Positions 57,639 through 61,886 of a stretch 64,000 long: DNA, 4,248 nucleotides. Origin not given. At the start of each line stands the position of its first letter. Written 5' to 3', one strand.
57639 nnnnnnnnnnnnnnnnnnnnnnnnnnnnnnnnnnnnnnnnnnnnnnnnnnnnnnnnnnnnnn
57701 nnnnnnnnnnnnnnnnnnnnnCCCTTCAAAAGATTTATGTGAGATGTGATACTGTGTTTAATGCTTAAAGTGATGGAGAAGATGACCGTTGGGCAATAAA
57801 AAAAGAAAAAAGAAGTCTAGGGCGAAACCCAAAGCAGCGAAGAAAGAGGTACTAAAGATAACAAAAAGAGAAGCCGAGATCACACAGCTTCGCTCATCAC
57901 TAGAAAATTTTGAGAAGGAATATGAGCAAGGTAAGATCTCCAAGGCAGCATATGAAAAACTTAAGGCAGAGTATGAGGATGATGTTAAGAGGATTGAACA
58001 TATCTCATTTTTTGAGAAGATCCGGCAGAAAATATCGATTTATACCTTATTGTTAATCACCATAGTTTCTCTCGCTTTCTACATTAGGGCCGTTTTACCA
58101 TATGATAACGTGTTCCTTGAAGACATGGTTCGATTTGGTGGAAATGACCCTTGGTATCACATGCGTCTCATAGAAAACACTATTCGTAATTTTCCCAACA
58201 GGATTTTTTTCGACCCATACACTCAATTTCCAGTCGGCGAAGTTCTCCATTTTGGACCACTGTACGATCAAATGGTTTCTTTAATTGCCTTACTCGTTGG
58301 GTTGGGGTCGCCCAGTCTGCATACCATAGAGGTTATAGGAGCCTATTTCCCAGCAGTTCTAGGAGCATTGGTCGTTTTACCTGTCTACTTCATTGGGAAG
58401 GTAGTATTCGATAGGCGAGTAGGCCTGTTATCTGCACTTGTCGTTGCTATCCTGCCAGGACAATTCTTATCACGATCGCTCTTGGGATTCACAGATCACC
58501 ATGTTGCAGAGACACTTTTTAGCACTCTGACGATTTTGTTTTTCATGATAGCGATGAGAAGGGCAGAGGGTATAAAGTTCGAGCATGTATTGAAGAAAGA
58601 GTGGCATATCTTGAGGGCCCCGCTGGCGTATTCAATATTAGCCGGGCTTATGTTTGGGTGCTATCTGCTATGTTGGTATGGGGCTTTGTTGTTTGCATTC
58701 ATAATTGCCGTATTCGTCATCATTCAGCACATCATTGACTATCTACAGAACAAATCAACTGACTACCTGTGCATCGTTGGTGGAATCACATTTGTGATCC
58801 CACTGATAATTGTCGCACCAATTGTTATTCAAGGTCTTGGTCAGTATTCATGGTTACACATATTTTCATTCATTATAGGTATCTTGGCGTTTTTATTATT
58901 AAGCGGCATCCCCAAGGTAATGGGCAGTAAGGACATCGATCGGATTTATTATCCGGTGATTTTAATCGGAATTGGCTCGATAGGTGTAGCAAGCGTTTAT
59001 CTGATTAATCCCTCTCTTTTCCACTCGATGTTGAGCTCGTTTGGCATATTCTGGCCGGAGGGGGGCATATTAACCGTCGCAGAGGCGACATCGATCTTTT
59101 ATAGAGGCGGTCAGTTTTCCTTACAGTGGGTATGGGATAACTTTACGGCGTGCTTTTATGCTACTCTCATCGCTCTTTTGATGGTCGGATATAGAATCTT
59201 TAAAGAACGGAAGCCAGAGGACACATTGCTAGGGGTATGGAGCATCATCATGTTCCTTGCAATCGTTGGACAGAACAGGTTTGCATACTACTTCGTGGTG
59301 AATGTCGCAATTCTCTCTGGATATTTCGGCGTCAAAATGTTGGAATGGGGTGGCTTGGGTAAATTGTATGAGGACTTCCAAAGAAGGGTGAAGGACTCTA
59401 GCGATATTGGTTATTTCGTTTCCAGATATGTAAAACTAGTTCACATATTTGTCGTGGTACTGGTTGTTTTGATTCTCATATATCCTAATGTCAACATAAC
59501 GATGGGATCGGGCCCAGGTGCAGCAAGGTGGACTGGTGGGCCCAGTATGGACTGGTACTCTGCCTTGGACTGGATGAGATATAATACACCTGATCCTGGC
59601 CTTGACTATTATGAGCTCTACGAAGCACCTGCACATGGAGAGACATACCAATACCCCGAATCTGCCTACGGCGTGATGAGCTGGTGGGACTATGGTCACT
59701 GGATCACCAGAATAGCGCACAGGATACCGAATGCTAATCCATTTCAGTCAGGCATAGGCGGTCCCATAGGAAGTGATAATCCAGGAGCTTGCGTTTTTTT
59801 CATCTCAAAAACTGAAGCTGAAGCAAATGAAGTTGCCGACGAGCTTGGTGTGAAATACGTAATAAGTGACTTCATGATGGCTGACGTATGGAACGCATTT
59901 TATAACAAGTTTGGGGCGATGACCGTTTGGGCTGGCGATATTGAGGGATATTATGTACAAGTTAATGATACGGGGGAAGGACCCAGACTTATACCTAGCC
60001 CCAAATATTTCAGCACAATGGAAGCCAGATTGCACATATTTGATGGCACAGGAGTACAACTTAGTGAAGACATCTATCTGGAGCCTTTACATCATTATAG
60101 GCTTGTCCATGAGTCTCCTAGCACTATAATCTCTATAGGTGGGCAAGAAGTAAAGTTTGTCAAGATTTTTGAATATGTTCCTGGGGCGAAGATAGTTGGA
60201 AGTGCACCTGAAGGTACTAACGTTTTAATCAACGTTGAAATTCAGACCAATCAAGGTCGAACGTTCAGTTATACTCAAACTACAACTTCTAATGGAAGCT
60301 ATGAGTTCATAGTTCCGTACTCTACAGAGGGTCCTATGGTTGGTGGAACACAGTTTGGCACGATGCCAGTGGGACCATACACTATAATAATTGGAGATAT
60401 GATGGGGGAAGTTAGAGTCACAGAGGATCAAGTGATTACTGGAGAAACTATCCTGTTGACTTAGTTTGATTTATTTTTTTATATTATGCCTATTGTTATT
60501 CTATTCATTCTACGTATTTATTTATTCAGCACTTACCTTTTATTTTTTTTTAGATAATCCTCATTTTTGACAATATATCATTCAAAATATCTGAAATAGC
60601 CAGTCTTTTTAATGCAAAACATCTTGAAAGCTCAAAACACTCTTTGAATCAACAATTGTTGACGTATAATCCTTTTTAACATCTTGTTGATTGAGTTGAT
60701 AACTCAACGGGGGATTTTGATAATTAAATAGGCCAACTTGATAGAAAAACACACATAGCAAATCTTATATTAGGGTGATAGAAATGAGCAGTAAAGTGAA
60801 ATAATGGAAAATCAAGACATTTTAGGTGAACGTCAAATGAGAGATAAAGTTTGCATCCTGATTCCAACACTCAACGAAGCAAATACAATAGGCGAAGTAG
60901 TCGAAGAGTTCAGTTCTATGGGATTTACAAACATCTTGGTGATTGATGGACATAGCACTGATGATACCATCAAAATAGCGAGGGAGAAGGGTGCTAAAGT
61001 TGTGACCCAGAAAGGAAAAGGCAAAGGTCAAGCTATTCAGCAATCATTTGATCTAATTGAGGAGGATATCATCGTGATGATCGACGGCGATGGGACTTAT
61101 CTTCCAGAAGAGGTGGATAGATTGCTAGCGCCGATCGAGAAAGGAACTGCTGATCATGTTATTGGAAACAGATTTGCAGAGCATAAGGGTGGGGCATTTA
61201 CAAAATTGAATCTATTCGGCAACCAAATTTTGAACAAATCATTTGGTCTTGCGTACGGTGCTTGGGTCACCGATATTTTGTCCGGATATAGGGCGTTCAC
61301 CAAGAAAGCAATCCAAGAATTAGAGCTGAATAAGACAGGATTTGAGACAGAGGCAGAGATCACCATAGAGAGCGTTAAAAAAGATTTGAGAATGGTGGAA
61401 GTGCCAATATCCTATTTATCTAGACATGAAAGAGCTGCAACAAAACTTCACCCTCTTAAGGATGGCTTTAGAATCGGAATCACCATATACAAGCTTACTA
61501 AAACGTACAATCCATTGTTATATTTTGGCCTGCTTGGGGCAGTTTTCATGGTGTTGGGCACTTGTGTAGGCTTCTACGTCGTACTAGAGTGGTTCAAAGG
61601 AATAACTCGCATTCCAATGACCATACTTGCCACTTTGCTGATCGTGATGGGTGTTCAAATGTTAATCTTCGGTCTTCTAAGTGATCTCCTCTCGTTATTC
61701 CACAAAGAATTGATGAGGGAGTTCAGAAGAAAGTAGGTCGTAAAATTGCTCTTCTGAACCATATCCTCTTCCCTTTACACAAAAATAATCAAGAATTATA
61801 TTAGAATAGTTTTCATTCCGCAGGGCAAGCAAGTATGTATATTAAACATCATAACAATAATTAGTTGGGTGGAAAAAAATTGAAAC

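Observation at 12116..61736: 50-kb mosaic N-glycosylation/glycan island anchored by aglB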

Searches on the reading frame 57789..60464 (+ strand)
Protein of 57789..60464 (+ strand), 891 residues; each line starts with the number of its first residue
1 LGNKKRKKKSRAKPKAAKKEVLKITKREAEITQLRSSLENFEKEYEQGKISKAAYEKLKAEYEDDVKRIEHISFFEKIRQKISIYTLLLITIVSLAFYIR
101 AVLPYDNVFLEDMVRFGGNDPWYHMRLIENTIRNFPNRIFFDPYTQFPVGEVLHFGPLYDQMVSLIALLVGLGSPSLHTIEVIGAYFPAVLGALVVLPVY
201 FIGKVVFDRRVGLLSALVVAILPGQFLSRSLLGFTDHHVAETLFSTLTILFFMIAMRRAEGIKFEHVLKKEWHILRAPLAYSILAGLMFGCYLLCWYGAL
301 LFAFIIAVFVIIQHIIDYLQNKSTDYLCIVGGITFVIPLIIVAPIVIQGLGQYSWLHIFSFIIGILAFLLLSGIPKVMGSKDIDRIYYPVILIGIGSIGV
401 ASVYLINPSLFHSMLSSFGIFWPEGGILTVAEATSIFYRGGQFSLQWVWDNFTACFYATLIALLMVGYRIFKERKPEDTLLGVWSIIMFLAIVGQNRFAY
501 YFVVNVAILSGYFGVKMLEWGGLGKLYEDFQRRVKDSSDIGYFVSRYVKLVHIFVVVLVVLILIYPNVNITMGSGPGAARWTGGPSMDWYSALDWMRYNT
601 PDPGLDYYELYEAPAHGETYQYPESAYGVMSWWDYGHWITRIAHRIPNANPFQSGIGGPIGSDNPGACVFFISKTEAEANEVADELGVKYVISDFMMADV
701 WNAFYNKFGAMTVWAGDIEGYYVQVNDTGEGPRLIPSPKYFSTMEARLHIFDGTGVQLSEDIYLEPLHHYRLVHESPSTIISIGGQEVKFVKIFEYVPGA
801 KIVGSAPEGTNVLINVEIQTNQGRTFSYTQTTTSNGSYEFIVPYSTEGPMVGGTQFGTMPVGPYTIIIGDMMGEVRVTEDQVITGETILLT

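Call 8: search_protein_families(library=pfam, proteins=[window:57789-60464:+])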
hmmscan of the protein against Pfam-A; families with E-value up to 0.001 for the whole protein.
window:57789-60464:+ (891 aa): 4 families
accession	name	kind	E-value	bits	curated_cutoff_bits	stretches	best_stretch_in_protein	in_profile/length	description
PF22627.1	AglB_core-like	-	6e-32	110.7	27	1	587-697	2-110/111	AglB core domain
PF02516.20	STT3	-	1.1e-28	101.3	24.5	1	95-544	5-380/405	Oligosaccharyl transferase STT3, N-terminal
PF18079.6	AglB_L1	-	1e-25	90.1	23.6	1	799-888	1-87/87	Archaeal glycosylation protein B long peripheral domain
PF13231.12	PMT_2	-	0.00089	19.9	26.1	1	187-341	27-159/160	Dolichyl-phosphate-mannose-protein mannosyltransferase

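Call 12: find_related_loci(query=window:57789-60464:+, collection=genome_contigs, flank=10000)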
Query window:57789-60464:+ (891 aa) in genome_contigs; peptide patterns used: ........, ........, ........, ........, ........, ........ (x = any residue, [..] = any of these).
600 stretches matched a pattern (row limit reached: there are more); 497 encode a relative of the query (tblastn E <= 1e-3); the best 80 are kept; 79 distinct loci.
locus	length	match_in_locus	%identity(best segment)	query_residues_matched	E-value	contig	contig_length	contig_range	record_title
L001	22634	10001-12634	83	13-888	0e+0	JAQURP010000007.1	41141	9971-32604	MAG: Methanocellales archaeon isolate STD1_76 NODE_1853_length_41141_cov_18.685376_Sandtown_D1, whole genome shotgun seq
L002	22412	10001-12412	62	1-803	0e+0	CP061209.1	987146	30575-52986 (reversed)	MAG: Methanosarcinales archaeon isolate Met33H chromosome, complete genome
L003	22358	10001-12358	64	10-798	0e+0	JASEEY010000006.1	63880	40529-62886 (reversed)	MAG: Methanocellales archaeon isolate Yes46-10 NODE_6_length_63880_cov_8.629581, whole genome shotgun sequence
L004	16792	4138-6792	50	57-891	0e+0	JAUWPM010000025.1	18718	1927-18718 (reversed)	MAG: Methanosarcinales archaeon isolate CSMAG_2476 CSMAG_2476_k141_1347291_length_18718_cov_53.8745, whole genome shotgu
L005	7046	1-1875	65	178-802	0e+0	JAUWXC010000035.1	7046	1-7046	MAG: Methanocellales archaeon isolate CSMAG_2674 CSMAG_2674_k127_2721019_length_7046_cov_8.0000, whole genome shotgun se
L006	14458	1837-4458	50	64-890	0e+0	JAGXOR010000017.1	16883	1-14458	Methanomicrobia archaeon LH_S13 NODE_17_length_16883_cov_28.961909, whole genome shotgun sequence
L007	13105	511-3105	48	68-888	0e+0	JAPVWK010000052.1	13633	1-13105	MAG: Methanophagales archaeon isolate HMR2_5 HMR2_5_000000000052, whole genome shotgun sequence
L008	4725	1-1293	90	462-891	0e+0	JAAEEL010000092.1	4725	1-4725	MAG: Methanocellales archaeon isolate MC 2_bins2173_k127_68652315, whole genome shotgun sequence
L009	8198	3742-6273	47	69-886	0e+0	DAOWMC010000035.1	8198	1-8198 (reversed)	MAG TPA_asm: Methanobacteriota archaeon isolate CSMAG_2992 CSMAG_2992_k141_1046508_length_8198_cov_57.1034, whole genome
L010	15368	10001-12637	48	47-888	0e+0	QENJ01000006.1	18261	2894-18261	Candidatus Methanophagaceae archaeon isolate CONS3730H04p2b1 Ga0123297_1024, whole genome shotgun sequence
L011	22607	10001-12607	45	57-888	0e+0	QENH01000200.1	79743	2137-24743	Methanophagales archaeon isolate CONS3730B06UFb1 Ga0123266_1002, whole genome shotgun sequence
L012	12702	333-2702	47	96-888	0e+0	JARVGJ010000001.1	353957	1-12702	MAG: Methanolobus sp. isolate M17C-73-03 NODE_1_length_353957_cov_7.196228, whole genome shotgun sequence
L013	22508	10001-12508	45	73-888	0e+0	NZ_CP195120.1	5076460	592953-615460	Methanosarcina sp. T3 chromosome, complete genome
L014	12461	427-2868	46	76-888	0e+0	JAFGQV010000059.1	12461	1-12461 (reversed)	MAG: Methanosarcinaceae archaeon isolate Zod_Metabat.786 k87_3824076, whole genome shotgun sequence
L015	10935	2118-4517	46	95-891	0e+0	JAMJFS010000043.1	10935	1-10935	MAG: Methanosarcinaceae archaeon isolate B4-05 NODE_43_length_10935_cov_29.917004, whole genome shotgun sequence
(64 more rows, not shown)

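Call 32: find_related_loci(query=window:57789-60464:+, collection=metagenome_contigs, flank=10000)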
Query window:57789-60464:+ (891 aa) in metagenome_contigs; peptide patterns used: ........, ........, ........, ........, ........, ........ (x = any residue, [..] = any of these).
600 stretches matched a pattern (row limit reached: there are more); 477 encode a relative of the query (tblastn E <= 1e-3); the best 80 are kept; 80 distinct loci.
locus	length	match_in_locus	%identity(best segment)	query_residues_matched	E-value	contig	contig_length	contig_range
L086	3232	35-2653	46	30-891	0e+0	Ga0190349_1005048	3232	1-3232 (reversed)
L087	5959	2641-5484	43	30-891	0e+0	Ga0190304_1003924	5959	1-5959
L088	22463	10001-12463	43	65-888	0e+0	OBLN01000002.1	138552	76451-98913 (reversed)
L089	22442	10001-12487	45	73-888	0e+0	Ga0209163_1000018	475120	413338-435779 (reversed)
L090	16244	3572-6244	42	57-888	0e+0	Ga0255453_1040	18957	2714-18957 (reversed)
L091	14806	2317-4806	44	72-888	0e+0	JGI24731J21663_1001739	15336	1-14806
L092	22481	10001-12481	43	77-888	0e+0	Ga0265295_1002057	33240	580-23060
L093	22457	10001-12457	44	72-888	0e+0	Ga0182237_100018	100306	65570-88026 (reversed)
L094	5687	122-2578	44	72-888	0e+0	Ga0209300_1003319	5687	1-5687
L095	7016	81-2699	41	84-888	0e+0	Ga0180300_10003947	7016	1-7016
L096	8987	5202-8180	44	51-888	0e+0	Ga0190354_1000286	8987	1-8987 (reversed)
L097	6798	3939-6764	44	76-866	0e+0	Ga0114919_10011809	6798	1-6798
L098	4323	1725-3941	44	64-778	0e+0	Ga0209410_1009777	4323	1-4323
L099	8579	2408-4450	46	83-756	0e+0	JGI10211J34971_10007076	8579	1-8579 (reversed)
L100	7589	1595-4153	39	89-885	0e+0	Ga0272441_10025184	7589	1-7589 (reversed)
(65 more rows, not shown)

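Call 57: search_protein_families(library=pfam, proteins=[L001:1012-2094:-, L001:2099-2998:-, L001:2995-4014:-, L001:4090-5061:-, L001:5049-6242:-, L002:1248-2135:+, L002:2083-3129:+, L002:4111-5166:-, L002:5279-6571:-, L003:4262-5461:-], max_evalue=0.00001)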
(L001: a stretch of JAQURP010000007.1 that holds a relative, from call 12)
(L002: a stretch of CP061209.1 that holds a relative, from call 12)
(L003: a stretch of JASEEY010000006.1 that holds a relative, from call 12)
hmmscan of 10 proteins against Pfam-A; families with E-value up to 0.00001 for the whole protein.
L001:1012-2094:- (360 aa): 3 families
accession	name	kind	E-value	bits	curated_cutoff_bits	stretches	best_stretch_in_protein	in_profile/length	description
PF00534.26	Glycos_transf_1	-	2.4e-19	69.9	26.4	1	165-332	6-170/172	Glycosyl transferases group 1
PF13692.12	Glyco_trans_1_4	-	5.1e-19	69.4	27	1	176-317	3-139/142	Glycosyl transferases group 1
PF13524.12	Glyco_trans_1_2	-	5.3e-12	46.3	25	1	192-337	5-131/144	Glycosyl transferase-like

L001:2099-2998:- (299 aa): 0 families

L001:2995-4014:- (339 aa): 3 families
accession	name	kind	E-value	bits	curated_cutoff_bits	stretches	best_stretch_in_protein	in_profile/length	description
PF22725.1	GFO_IDH_MocA_C3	-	2.8e-23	82.7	27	1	132-254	1-123/124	GFO/IDH/MocA C-terminal domain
PF01408.29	GFO_IDH_MocA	-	1.9e-20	74.2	24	1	5-124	1-120/120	Oxidoreductase family, NAD-binding Rossmann fold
PF02894.22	GFO_IDH_MocA_C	-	2.5e-16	60.6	22.9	1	136-337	1-217/218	Oxidoreductase family, C-terminal alpha/beta domain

L001:4090-5061:- (323 aa): 1 family
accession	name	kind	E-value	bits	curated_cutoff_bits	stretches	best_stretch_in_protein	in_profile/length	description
PF00535.33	Glycos_transf_2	-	1.2e-23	84.3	23.3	1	20-177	2-162/168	Glycosyl transferase family 2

L001:5049-6242:- (397 aa): 3 families
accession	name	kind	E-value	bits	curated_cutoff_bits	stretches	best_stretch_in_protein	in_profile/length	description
PF00534.26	Glycos_transf_1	-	1.3e-31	109.9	26.4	1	195-366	4-171/172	Glycosyl transferases group 1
PF13692.12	Glyco_trans_1_4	-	1.1e-29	103.9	27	1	206-353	2-142/142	Glycosyl transferases group 1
PF13524.12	Glyco_trans_1_2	-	2.6e-12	47.3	25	1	230-381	12-142/144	Glycosyl transferase-like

L002:1248-2135:+ (295 aa): 9 families
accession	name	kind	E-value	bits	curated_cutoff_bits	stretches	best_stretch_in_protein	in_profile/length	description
PF08241.18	Methyltransf_11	-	8.6e-22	78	21.2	1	69-164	1-95/95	Methyltransferase domain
PF13489.12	Methyltransf_23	-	1.5e-19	70.8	27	1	48-233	7-161/164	Methyltransferase domain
PF13649.12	Methyltransf_25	-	2.9e-17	63.6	27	1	68-160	1-97/97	Methyltransferase domain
PF13847.12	Methyltransf_31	-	4.4e-17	62.6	27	1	66-190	5-129/145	Methyltransferase domain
PF01209.24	Ubie_methyltran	-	3.6e-11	43.3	20.1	1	64-172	47-160/233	ubiE/COQ5 methyltransferase family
PF08242.18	Methyltransf_12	-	4.6e-11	43.7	30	1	69-162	1-98/98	Methyltransferase domain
PF03848.20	TehB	-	8.6e-08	32.3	20.4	1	64-160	30-128/193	Tellurite resistance protein TehB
PF06325.19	PrmA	-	4.7e-06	26.7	22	1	58-165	155-259/296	Ribosomal protein L11 methyltransferase (PrmA)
PF05175.20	MTS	-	6.8e-06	26.3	23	0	59-135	24-104/170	Methyltransferase small domain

L002:2083-3129:+ (348 aa): 3 families
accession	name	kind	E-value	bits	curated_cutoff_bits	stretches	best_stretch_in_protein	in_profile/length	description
PF00535.33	Glycos_transf_2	-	5.9e-29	101.6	23.3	1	22-153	1-138/168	Glycosyl transferase family 2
PF13641.12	Glyco_tranf_2_3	-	2.6e-11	44.4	27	1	21-202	3-196/230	Glycosyltransferase like family 2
PF10111.15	Glyco_tranf_2_2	-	7.8e-07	29.3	27.3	1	22-121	1-104/276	Glycosyltransferase like family 2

L002:4111-5166:- (351 aa): 4 families
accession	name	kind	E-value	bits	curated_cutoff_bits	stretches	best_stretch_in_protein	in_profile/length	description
PF13692.12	Glyco_trans_1_4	-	8.3e-22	78.4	27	1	174-314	4-141/142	Glycosyl transferases group 1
PF00534.26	Glycos_transf_1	-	8.7e-22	77.9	26.4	1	167-328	11-171/172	Glycosyl transferases group 1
PF13524.12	Glyco_trans_1_2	-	1.1e-11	45.3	25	1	198-335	12-134/144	Glycosyl transferase-like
PF13439.12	Glyco_transf_4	-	7.4e-07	29.8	28.5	0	9-156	54-167/170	Glycosyltransferase Family 4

L002:5279-6571:- (430 aa): 3 families
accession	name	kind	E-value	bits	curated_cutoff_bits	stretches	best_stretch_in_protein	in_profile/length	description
PF00534.26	Glycos_transf_1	-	7.6e-31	107.4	26.4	1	229-402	6-171/172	Glycosyl transferases group 1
PF13692.12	Glyco_trans_1_4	-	6.7e-26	91.7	27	1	238-389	2-142/142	Glycosyl transferases group 1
PF13524.12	Glyco_trans_1_2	-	1.3e-11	45.1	25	1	294-417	28-142/144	Glycosyl transferase-like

L003:4262-5461:- (399 aa): 3 families
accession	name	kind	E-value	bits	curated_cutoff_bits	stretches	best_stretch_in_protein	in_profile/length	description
PF00534.26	Glycos_transf_1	-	2.7e-32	112.1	26.4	1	203-374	4-171/172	Glycosyl transferases group 1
PF13692.12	Glyco_trans_1_4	-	4.2e-27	95.6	27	1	214-361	2-142/142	Glycosyl transferases group 1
PF13524.12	Glyco_trans_1_2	-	1.5e-10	41.6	25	1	266-389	28-142/144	Glycosyl transferase-like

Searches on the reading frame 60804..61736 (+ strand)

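Call 8: search_protein_families(library=pfam, proteins=[window:60804-61736:+])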
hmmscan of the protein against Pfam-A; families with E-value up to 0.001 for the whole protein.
window:60804-61736:+ (310 aa): 3 families
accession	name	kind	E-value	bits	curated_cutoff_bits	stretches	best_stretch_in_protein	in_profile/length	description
PF00535.33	Glycos_transf_2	-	1.5e-20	74.2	23.3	1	17-171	1-165/168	Glycosyl transferase family 2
PF13641.12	Glyco_tranf_2_3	-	3.3e-06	27.7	27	1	16-131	3-131/230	Glycosyltransferase like family 2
PF13704.12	Glyco_tranf_2_4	-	0.00039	21.3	27.5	1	24-70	2-49/98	Glycosyl transferase family 2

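Call 66: search_protein_families(library=ncbifam, proteins=[window:60804-61736:+], max_evalue=1e-10)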
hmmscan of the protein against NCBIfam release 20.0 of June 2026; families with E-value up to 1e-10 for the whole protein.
window:60804-61736:+ (310 aa): 6 families
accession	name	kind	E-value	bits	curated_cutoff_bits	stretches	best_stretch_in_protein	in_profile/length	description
TIGR04182.1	glyco_TIGR04182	equivalog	6.9e-134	445.8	325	1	15-306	1-292/293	S-layer glycoprotein N-glycosyltransferase AglJ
NF041391.1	DPhHxTase_Halo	equivalog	9.9e-31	106.4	375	1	22-231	3-208/213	dolichyl-phosphate hexose transferase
NF058614.1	PPMAGASynPpgS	equivalog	2.3e-20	73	370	1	16-223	2-214/226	polyprenyl-phospho-N-acetylgalactosaminyl synthase PpgS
NF010496.0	PRK13915.1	equivalog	8.3e-17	61.2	262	1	8-111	25-142/307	glucosyl-3-phosphoglycerate synthase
TIGR04283.1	glyco_like_mftF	equivalog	3.9e-12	46.2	182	1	17-151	2-136/221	TIGR04283 family arsenosugar biosynthesis glycosyltransferase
NF007986.1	PRK10714.1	equivalog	5e-12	45.5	529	1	14-297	6-294/316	undecaprenyl-phosphate 4-deoxy-4-formamido-L-arabinose transferase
